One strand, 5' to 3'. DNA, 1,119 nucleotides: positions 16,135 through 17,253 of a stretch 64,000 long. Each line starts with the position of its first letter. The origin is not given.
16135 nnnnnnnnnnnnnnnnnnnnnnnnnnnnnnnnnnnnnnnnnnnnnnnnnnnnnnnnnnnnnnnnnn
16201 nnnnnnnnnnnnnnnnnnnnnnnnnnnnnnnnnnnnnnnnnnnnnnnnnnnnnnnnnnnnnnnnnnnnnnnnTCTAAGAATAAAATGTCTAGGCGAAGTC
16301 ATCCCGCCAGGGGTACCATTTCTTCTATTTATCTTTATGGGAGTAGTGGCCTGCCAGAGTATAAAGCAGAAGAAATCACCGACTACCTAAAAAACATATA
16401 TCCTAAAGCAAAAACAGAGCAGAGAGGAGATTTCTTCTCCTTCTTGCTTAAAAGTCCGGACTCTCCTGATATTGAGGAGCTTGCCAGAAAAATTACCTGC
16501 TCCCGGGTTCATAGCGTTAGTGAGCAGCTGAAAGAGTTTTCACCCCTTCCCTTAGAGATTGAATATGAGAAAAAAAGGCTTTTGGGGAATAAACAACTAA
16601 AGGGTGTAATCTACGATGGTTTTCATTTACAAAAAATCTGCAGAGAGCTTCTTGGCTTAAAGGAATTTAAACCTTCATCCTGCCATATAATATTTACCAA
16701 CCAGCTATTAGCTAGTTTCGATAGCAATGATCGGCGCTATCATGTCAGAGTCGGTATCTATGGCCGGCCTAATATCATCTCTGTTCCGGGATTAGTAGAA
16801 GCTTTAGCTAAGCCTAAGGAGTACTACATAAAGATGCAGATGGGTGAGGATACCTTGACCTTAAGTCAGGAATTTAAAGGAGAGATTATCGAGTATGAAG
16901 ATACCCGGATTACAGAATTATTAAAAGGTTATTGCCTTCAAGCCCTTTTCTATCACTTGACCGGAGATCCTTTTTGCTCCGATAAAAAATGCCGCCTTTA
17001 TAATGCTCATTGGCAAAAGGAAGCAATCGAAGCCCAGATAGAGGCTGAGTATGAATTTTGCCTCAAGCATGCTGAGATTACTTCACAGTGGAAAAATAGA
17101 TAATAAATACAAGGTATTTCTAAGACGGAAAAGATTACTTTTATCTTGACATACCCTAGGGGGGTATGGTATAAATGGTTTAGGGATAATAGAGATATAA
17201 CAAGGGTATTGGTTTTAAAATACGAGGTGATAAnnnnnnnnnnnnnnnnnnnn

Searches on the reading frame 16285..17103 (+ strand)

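Call 87: search_protein_families(library=pfam, proteins=[window:16285-17103:+], max_evalue=0.00001)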
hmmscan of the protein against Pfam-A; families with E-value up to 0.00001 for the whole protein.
window:16285-17103:+ (272 aa): 2 families
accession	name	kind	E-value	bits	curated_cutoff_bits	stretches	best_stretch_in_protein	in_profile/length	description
PF20565.4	DUF6775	-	1.7e-79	267.4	27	1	13-267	3-257/259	Probable metallopeptidase family (DUF6775)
PF22529.2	DUF7001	-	2.1e-69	234.2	27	1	17-264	2-246/247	Family of unknown function (DUF7001)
